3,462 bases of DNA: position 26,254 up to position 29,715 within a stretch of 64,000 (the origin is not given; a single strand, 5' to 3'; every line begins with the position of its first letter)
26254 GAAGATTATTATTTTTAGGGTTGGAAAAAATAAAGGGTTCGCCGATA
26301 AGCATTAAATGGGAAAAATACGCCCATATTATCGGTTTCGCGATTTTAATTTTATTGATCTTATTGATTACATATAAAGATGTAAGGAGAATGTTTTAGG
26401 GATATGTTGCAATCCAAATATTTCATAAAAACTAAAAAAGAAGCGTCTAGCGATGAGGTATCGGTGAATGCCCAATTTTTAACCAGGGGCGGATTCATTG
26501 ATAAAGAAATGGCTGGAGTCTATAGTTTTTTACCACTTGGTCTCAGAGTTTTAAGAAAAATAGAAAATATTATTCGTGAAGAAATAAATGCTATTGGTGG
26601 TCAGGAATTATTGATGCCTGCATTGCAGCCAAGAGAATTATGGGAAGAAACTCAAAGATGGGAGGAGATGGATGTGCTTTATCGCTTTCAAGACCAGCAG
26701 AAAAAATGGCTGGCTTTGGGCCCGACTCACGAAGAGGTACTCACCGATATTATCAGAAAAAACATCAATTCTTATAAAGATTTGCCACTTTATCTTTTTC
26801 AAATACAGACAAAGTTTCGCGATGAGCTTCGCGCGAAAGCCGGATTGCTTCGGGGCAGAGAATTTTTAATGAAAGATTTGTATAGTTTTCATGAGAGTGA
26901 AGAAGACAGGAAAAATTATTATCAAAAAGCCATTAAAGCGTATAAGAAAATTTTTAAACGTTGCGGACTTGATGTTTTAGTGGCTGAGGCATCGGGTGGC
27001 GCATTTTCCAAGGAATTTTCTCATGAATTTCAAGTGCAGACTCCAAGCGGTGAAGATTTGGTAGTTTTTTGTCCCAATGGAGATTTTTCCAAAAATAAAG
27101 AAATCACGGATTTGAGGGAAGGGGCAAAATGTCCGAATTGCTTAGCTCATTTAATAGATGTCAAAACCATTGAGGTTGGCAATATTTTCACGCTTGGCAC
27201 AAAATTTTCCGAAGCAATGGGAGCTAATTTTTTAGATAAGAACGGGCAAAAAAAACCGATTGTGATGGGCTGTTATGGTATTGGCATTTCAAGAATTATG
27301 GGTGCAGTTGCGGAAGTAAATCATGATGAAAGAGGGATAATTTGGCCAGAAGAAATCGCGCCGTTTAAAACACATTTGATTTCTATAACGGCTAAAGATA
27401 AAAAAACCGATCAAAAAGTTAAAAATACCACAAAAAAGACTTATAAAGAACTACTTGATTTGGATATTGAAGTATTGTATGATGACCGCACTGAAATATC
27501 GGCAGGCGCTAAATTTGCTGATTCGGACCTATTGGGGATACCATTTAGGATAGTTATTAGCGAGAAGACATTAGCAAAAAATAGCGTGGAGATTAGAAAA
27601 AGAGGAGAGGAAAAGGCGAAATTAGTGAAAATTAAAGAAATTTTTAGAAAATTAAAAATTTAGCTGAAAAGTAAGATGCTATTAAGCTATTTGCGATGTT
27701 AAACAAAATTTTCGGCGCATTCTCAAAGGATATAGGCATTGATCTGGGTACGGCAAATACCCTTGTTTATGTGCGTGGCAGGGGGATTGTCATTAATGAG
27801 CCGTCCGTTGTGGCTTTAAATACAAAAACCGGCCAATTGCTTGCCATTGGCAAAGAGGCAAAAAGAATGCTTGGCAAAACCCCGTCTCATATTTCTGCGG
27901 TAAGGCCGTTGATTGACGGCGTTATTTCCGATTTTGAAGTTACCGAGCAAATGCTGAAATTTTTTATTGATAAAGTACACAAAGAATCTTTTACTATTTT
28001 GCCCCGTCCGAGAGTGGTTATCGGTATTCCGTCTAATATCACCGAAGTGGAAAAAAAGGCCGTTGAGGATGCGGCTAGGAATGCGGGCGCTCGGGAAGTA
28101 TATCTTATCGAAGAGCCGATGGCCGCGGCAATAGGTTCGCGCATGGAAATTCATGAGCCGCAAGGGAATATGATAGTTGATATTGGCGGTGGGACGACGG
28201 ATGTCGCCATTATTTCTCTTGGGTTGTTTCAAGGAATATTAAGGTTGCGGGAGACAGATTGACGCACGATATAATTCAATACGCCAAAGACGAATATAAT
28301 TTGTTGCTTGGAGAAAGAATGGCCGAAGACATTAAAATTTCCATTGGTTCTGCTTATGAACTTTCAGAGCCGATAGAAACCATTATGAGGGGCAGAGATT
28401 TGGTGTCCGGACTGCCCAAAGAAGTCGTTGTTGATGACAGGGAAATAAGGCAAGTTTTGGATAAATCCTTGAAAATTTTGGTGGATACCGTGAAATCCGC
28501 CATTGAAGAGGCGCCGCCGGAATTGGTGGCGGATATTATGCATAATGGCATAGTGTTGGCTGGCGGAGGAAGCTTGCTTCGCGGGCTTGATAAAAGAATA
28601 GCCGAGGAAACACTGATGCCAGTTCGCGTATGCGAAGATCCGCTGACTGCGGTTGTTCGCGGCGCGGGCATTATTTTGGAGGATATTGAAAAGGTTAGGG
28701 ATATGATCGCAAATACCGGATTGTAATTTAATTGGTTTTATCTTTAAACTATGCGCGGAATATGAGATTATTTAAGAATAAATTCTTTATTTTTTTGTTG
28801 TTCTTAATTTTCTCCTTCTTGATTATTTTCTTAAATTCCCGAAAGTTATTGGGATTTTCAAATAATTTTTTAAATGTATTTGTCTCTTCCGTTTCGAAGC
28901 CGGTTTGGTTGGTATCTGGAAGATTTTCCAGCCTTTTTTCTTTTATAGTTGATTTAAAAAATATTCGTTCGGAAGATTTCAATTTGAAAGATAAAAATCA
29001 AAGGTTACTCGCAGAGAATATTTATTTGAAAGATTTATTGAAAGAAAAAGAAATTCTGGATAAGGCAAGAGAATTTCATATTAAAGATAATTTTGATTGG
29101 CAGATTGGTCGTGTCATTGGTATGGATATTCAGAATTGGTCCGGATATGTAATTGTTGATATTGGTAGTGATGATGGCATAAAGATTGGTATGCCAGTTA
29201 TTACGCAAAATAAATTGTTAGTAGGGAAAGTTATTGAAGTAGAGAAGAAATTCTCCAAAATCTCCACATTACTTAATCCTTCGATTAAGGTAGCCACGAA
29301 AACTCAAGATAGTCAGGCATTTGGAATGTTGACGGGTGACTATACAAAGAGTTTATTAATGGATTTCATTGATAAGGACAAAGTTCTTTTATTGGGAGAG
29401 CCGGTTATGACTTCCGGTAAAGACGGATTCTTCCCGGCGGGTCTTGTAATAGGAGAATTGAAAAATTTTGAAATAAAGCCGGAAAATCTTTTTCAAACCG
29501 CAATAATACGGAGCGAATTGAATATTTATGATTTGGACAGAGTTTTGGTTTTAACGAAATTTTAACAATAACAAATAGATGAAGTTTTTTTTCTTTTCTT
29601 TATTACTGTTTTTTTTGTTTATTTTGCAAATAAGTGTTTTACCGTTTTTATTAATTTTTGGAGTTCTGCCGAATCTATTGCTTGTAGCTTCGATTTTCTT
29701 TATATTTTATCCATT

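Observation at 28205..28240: Second mreB paralogue heads a complete mreBCD-pbp2 operon but carries a single-nucleotide frameshift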

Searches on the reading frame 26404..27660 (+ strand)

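Call 7: search_protein_families(library=ncbifam, proteins=[window:26404-27660:+])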
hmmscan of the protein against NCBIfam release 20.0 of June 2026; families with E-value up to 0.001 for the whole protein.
window:26404-27660:+ (419 aa): 11 families
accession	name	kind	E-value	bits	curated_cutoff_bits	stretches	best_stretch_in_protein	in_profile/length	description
NF006625.0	PRK09194.1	equivalog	5.1e-159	530.8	558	2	1-235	1-236/559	proline--tRNA ligase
TIGR00409.1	proS_fam_II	equivalog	6.2e-148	494.2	306.7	2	1-234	1-235/568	proline--tRNA ligase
NF008979.1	PRK12325.1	exception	5e-132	440.8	550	1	1-417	1-436/437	proline--tRNA ligase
TIGR00408.1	proS_fam_I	equivalog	5.5e-47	160.7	437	2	248-416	211-376/475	proline--tRNA ligase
TIGR00418.1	thrS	equivalog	1.8e-25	89.9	383.65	2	33-190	187-345/565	threonine--tRNA ligase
NF003211.1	PRK04173.1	equivalog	7.3e-18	64.6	312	2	307-414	350-451/454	glycine--tRNA ligase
TIGR00389.1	glyS_dimeric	equivalog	2.5e-16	59.3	243.3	1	304-417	454-561/565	glycine--tRNA ligase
NF003068.0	PRK03991.1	equivalog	1.1e-13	50.4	484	2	269-418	442-589/613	threonine--tRNA ligase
TIGR00442.1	hisS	equivalog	2.8e-09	36.5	286.75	1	36-189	3-152/406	histidine--tRNA ligase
NF002120.0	PRK00960.1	equivalog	9.2e-05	21.2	611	0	253-318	441-501/518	serine--tRNA ligase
TIGR00414.1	serS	equivalog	0.00025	20.2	301.65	1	65-188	191-315/418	serine--tRNA ligase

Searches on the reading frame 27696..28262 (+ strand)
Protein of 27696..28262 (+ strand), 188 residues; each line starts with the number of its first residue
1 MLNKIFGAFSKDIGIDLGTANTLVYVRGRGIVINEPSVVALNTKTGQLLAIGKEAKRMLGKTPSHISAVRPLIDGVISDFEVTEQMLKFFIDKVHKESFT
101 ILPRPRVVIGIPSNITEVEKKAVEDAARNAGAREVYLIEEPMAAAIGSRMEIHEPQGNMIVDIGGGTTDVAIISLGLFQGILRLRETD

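Call 7: search_protein_families(library=ncbifam, proteins=[window:27696-28259:+])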
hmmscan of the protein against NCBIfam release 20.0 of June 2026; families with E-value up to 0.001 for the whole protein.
window:27696-28259:+ (188 aa): 15 families
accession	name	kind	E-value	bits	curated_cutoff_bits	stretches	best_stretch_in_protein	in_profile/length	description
NF010539.0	PRK13927.1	subfamily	1.7e-83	280.4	293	1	6-176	2-171/339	rod shape-determining protein MreB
TIGR00904.1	mreB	subfamily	1.6e-79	267.4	365.75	1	9-176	1-170/334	MreB/Mrl family cell shape determining protein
NF010540.1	PRK13929.1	exception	2.6e-68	230.6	515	1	10-176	4-170/334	rod-share determining protein MreBH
TIGR01991.1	HscA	equivalog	1e-15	57.3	708.55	1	74-178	102-206/600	Fe-S protein assembly chaperone HscA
NF053558.1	BeeR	equivalog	1.5e-15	57.1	530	1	13-174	3-177/349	BeeR family actin-like protein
NF003520.0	PRK05183.1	subfamily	1.8e-14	53.1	620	1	74-177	122-225/621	Fe-S protein assembly chaperone HscA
NF009947.0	PRK13411.1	equivalog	1.7e-13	49.5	1002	1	93-181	120-209/662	molecular chaperone DnaK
TIGR02350.1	prok_dnaK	equivalog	8.3e-13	47.6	822.55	1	107-184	133-209/596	molecular chaperone DnaK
NF001413.0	PRK00290.1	equivalog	9.2e-13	47.4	648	1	107-176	136-204/625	molecular chaperone DnaK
NF009946.0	PRK13410.1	equivalog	3.2e-12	45.5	1019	1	90-183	119-212/669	molecular chaperone DnaK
NF040964.1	MamK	subfamily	2.7e-11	43.1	400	1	13-171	3-159/335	MamK family actin-like protein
NF011660.0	PRK15080.1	equivalog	6.2e-10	38.7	182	1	70-174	65-159/277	ethanolamine utilization protein EutJ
NF008673.0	PRK11678.1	equivalog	3.3e-09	36.1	331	1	120-176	173-229/450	molecular chaperone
TIGR02529.1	EutJ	subfamily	1.2e-08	34.7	152.1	1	72-176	31-128/239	ethanolamine utilization protein EutJ family protein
NF002399.0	PRK01433.1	equivalog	4.3e-08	32.2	743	1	106-180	143-219/595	Fe-S protein assembly chaperone HscA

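Call 12: find_encoding_contigs(protein=window:27696-28262:+, flank=10000, max_places=10)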
Protein window:27696-28262:+ (188 aa): no gene with exactly this product is on record in the collection.

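Call 25: list_cluster_members(proteins=[window:27696-28259:+, window:28259-28723:+, window:28319-28723:+, P0001, window:19937-20941:+])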
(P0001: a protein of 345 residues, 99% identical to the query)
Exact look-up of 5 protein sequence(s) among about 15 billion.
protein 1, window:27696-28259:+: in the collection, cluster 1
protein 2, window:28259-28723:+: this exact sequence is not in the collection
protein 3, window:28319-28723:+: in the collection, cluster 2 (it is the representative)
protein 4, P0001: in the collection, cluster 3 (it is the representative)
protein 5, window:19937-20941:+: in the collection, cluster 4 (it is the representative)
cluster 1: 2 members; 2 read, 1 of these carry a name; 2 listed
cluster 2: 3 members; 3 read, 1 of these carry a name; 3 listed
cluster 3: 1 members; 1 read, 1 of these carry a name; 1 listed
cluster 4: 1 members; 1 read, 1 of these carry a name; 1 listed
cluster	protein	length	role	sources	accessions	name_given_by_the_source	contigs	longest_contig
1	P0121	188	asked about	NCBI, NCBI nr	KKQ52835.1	MAG: Rod shape determining protein MreB [Parcubacteria group bacterium GW2011_GWD2_38_12]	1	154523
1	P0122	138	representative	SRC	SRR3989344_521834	-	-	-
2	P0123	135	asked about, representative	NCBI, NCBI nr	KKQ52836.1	MAG: Cell shape determining protein MreB [Parcubacteria group bacterium GW2011_GWD2_38_12]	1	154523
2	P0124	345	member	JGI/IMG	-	-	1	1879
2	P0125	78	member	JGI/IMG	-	-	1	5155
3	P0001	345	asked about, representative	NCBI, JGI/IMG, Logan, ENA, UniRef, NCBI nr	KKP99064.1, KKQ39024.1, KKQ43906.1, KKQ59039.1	MAG: Rod shape-determining protein MreB [Parcubacteria group bacterium GW2011_GWC1_38_17] | Cell shape-determining protein MreB n=1 Tax=Candidatus Azambacteria bacterium ... | MAG: Rod shape-determining protein MreB [Parcubacteria group bacterium GW2011_GWC2_36_17]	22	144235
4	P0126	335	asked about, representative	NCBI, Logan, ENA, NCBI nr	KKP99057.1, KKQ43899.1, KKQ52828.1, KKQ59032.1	MAG: Rod shape-determining protein mreB [Parcubacteria group bacterium GW2011_GWD2_38_12] | MAG: Rod shape-determining protein mreB [Parcubacteria group bacterium GW2011_GWC2_36_17]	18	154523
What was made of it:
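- On Genuine recent pseudogene: The truncated products are in one record only (call 25).
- Closest known: Recent bacterial pseudogenes formed by a small frameshifting deletion. Different: The allele is seen in a single record (call 25).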

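Call 63: search_protein_families(library=pfam, proteins=[window:27696-28259:+])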
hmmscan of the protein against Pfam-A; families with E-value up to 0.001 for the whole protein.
window:27696-28259:+ (188 aa): 2 families
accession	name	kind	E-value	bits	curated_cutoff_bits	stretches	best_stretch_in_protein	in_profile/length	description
PF06723.19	MreB_Mbl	-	1.3e-79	267.9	27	1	10-176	1-165/327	MreB/Mbl protein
PF00012.26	HSP70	-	3.7e-14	52.3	20.6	1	84-187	111-215/599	Hsp70 protein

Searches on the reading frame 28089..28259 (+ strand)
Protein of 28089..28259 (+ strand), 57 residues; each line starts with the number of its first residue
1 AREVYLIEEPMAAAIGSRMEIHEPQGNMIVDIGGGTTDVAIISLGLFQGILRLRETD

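Call 35: find_homologous_proteins(query=window:28089-28259:+, max_evalue=0.001)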
Query seq(57 aa) (57 aa): 351 proteins with E <= 0.001 among 387 candidates; the best 120 are listed.
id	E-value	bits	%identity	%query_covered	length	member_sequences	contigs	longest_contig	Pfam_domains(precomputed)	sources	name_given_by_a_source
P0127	1.2e-14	71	71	96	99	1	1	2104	PF00012.27,PF06723.20,PF14450.13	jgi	jgi:rod shape-determining protein MreB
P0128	2.0e-14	70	82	79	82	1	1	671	PF00012.27,PF06723.20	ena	-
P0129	2.4e-14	70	67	93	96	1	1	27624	PF00012.27,PF06723.20,PF14450.13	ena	-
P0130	2.7e-14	69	78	79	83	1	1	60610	PF00012.27,PF06723.20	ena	-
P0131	3.1e-14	69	73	79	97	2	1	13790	PF00012.27,PF06723.20,PF14450.13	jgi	jgi:rod shape-determining protein MreB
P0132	4.1e-14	69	80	77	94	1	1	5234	PF00012.27,PF06723.20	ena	-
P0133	5.1e-14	69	78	79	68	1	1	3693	PF00012.27,PF06723.20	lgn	-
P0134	5.3e-14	69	82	79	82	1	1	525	PF00012.27,PF06723.20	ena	-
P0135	6.7e-14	68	80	81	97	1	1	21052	PF00012.27,PF06723.20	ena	-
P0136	7.0e-14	68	82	77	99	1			PF00012.27,PF06723.20,PF14450.13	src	-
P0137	9.2e-14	68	78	79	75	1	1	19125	PF00012.27,PF06723.20,PF14450.13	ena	-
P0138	1.1e-13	68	76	79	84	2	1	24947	PF00012.27,PF06723.20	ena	-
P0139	2.0e-13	67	74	75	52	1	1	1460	PF06723.20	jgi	-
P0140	2.6e-13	66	74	75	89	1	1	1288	PF00012.27,PF06723.20,PF14450.13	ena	-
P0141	2.9e-13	66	73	88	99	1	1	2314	PF00012.27,PF06723.20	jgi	-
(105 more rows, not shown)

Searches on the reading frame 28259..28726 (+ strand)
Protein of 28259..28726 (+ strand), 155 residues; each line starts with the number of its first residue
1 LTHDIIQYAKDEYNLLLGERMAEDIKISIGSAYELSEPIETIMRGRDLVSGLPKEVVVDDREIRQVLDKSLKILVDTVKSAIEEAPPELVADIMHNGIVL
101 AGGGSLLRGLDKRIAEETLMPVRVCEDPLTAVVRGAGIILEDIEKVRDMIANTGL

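Call 7: search_protein_families(library=ncbifam, proteins=[window:28259-28723:+])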
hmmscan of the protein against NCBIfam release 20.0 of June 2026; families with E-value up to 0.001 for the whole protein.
window:28259-28723:+ (155 aa): 6 families
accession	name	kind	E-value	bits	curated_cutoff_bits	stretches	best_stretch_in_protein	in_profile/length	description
NF010539.0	PRK13927.1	subfamily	2.4e-51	174.6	293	1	1-150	186-336/339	rod shape-determining protein MreB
TIGR00904.1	mreB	subfamily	4.2e-45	154.3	365.75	1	3-146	187-332/334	MreB/Mrl family cell shape determining protein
NF010540.1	PRK13929.1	exception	1.4e-42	146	515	1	1-148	185-332/334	rod-share determining protein MreBH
NF040964.1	MamK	subfamily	4.5e-08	32.5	400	1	49-142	226-321/335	MamK family actin-like protein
TIGR01174.1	ftsA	equivalog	2.6e-06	26.8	175.85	1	19-126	243-346/371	cell division protein FtsA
NF053558.1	BeeR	equivalog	9.3e-06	24.9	530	1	32-115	224-305/349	BeeR family actin-like protein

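Call 14: find_encoding_contigs(protein=window:28259-28726:+, flank=10000, max_places=10)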
Protein window:28259-28726:+ (155 aa): no gene with exactly this product is on record in the collection.
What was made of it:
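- Tried and rejected: (2) find_encoding_contigs for the 188-aa and 155-aa products returned 'not on record' (calls 12, 14). list_cluster_members later showed that the 188-aa product and a 135-aa call are in NCBI (call 25), so that index is incomplete and I did not use its negative result.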

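Call 63: search_protein_families(library=pfam, proteins=[window:28259-28723:+])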
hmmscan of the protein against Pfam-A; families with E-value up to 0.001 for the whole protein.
window:28259-28723:+ (155 aa): 2 families
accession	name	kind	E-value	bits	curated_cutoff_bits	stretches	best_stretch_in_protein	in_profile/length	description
PF06723.19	MreB_Mbl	-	2e-48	165.4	27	1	1-146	180-325/327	MreB/Mbl protein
PF00022.25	Actin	-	8.2e-05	21.8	27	1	67-117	299-348/410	Actin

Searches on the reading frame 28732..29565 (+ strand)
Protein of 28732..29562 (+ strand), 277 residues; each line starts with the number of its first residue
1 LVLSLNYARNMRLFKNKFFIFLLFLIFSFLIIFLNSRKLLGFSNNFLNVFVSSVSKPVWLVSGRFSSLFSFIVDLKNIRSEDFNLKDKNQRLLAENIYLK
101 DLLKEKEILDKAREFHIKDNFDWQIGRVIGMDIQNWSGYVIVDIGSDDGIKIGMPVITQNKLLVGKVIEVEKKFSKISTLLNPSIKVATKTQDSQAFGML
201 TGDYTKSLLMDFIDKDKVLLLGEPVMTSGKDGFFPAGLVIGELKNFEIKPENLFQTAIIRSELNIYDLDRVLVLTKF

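Call 7: search_protein_families(library=ncbifam, proteins=[window:28732-29562:+])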
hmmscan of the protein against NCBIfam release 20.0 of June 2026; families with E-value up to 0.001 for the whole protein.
window:28732-29562:+ (277 aa): 16 families
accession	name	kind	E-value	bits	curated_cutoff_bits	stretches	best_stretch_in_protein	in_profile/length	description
NF010532.0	PRK13922.9-3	equivalog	1.1e-34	119.7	243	1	15-275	11-261/280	rod shape-determining protein MreC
TIGR00219.1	mreC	equivalog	3.5e-27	95.3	92.75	1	17-275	8-272/283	rod shape-determining protein MreC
NF010519.0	PRK13922.13-4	equivalog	8.5e-24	84.4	505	1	67-276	64-273/406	rod shape-determining protein MreC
NF010520.0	PRK13922.13-5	equivalog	1e-22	80.7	343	1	17-275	7-261/263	rod shape-determining protein MreC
NF010512.0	PRK13922.12-1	equivalog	1.2e-19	70.6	336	1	27-245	25-242/287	rod shape-determining protein MreC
NF010533.0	PRK13922.9-5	equivalog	2e-19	69.9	384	1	22-242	22-248/345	rod shape-determining protein MreC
NF010524.0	PRK13922.14-4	equivalog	2.6e-19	69.4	332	1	11-275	1-269/270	rod shape-determining protein MreC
NF010527.0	PRK13922.6-2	equivalog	5.9e-19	68.3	289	1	89-275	61-245/249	rod shape-determining protein MreC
NF010518.0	PRK13922.13-3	equivalog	1.5e-13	50.6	385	1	18-229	19-238/295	rod shape-determining protein MreC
NF010510.0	PRK13922.11-5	equivalog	2.5e-13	49.8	415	1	114-273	114-269/334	rod shape-determining protein MreC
NF010514.0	PRK13922.12-4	equivalog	2.6e-13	49.8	337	1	132-243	138-248/276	rod shape-determining protein MreC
NF010536.0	PRK13923.2-1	equivalog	4.3e-13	49.5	271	1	90-275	6-188/210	putative spore coat protein regulator protein YlbO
NF010508.0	PRK13922.11-1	equivalog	2.2e-12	46.4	648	1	26-216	12-219/369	rod shape-determining protein MreC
NF011450.0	PRK14872.1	equivalog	2.2e-10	40.3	407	1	15-179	8-160/338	rod shape-determining protein MreC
NF010507.0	PRK13922.10-6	equivalog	8e-07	28.9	219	1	191-265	167-239/252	rod shape-determining protein MreC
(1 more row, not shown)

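Call 52: find_encoding_contigs(protein=window:28762-29565:+, flank=10000, max_places=10)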
Protein window:28762-29565:+ (267 aa): 24 contigs read that carry it; 8 places shown.
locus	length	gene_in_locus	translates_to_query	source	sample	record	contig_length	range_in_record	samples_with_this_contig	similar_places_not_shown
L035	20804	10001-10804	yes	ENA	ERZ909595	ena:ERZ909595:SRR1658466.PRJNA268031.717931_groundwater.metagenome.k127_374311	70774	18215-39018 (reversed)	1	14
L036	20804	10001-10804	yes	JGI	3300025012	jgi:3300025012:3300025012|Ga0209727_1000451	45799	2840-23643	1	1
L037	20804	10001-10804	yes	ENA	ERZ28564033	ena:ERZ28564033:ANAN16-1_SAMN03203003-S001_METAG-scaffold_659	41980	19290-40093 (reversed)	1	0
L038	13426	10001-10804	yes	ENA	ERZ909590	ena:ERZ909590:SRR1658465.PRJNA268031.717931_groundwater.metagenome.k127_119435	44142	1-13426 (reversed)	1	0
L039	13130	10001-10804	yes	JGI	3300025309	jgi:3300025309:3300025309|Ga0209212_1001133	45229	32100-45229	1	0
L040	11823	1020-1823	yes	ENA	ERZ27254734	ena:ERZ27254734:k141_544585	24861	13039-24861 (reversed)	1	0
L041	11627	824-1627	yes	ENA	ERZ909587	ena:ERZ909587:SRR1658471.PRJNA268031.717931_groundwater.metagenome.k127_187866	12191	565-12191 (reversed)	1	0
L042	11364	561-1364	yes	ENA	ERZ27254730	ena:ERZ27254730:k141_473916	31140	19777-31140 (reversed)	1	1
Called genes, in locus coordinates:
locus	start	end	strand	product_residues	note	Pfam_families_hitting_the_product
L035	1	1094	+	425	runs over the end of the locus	PF00275:EPSP_synthase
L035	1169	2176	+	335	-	PF06723:MreB_Mbl, PF00022:Actin (weak), PF00012:HSP70, PF14450:FtsA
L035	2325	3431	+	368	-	PF13439:Glyco_transf_4, PF20706:GT4-conflict (weak), PF00534:Glycos_transf_1, PF13692:Glyco_trans_1_4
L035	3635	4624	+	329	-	PF13177:DNA_pol3_delta2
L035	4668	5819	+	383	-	PF25852:DUF6242_C (faint), PF02012:BNR (faint), PF15902:Sortilin-Vps10, PF14870:PSII_BNR (weak), PF15902:Sortilin-Vps10 (weak)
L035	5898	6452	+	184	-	PF01765:RRF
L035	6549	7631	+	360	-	PF02163:Peptidase_M50, PF13180:PDZ_2, PF17820:PDZ_6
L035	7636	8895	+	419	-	PF00587:tRNA-synt_2b, PF03129:HGTP_anticodon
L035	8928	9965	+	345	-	PF06723:MreB_Mbl, PF00022:Actin (faint), PF25216:Volactin (faint), PF00012:HSP70, PF11104:PilM_2 (faint), PF14450:FtsA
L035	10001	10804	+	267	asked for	PF04085:MreC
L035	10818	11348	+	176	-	-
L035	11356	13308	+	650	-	PF03717:PBP_dimer, PF00905:Transpeptidase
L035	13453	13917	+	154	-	PF03449:GreA_GreB_N, PF01272:GreA_GreB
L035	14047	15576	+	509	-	PF01336:tRNA_anti-codon, PF00152:tRNA-synt_2, PF01409:tRNA-synt_2d (faint)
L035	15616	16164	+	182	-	-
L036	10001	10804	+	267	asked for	PF04085:MreC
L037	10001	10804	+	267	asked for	PF04085:MreC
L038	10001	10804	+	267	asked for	PF04085:MreC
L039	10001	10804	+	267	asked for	PF04085:MreC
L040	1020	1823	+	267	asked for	PF04085:MreC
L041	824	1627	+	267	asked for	PF04085:MreC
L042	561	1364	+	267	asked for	PF04085:MreC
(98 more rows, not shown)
